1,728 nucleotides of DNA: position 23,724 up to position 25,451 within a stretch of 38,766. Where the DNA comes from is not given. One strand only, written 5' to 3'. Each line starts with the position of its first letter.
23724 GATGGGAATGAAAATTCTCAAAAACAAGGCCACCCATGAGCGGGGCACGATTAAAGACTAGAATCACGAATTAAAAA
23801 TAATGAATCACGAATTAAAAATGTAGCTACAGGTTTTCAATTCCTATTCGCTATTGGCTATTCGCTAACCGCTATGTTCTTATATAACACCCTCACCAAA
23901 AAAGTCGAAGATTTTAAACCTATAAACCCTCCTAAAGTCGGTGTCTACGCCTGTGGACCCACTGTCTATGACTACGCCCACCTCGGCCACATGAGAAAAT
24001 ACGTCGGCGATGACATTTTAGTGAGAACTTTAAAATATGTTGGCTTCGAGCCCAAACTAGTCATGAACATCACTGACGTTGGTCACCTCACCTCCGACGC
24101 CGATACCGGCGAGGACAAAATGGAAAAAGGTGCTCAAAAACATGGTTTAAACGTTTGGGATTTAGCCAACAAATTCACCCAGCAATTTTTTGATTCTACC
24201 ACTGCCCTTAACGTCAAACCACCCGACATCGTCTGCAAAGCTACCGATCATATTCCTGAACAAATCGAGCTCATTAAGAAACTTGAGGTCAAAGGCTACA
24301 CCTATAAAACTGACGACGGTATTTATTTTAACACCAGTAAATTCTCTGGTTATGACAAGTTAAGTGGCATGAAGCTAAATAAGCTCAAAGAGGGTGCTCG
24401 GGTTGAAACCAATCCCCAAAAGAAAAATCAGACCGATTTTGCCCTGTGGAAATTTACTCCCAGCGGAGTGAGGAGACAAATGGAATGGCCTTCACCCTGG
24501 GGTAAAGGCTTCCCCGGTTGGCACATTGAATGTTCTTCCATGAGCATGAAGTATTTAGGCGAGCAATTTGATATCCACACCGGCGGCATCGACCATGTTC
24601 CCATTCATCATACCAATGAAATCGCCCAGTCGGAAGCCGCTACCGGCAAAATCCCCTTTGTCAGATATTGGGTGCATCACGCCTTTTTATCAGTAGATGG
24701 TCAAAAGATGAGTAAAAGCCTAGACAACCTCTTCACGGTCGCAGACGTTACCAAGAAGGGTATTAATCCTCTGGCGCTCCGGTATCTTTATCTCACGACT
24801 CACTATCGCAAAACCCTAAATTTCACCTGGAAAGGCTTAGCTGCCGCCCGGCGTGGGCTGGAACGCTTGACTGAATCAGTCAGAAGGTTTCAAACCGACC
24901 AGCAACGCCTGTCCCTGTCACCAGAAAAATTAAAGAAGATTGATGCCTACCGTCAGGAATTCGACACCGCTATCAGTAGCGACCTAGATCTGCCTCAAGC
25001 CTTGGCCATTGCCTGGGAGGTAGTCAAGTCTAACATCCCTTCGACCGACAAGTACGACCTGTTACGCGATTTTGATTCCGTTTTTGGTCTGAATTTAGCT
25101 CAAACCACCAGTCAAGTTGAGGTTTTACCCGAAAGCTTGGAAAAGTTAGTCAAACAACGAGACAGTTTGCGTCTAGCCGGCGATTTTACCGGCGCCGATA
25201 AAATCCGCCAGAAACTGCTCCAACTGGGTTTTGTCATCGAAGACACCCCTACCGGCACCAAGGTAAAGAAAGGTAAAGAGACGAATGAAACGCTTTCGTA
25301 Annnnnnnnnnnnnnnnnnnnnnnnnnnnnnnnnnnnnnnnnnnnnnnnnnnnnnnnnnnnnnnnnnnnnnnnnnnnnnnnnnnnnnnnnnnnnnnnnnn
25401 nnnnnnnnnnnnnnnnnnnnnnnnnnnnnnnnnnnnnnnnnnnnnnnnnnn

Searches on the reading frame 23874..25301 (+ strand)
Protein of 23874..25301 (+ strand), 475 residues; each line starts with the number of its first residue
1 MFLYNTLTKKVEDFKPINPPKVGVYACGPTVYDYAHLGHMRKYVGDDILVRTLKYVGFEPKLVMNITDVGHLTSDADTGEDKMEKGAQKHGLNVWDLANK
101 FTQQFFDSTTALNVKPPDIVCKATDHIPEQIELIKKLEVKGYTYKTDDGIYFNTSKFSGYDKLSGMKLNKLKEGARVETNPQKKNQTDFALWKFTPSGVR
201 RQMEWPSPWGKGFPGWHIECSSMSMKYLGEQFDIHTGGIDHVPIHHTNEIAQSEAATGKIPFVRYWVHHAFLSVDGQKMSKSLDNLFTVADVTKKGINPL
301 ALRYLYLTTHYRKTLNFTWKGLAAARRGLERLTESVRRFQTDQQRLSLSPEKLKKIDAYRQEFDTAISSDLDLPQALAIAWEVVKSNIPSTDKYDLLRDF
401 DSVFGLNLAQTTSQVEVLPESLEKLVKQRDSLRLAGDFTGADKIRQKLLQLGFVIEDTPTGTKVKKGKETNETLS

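Call 47: search_protein_families(library=pfam, proteins=[window:23874-25301:+], max_evalue=0.00001)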
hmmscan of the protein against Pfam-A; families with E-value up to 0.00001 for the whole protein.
window:23874-25301:+ (475 aa): 3 families
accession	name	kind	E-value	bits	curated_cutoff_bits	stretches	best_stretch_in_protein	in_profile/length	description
PF01406.26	tRNA-synt_1e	-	4.5e-99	332.1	27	1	14-325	2-299/301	tRNA synthetases class I (C) catalytic domain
PF09334.17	tRNA-synt_1g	-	8.6e-12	44.9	20.1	0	254-322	304-371/391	tRNA synthetases class I (M)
PF00133.28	tRNA-synt_1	-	8e-07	28.6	22.7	1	232-317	329-413/414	tRNA synthetases class I (I, L, M and V)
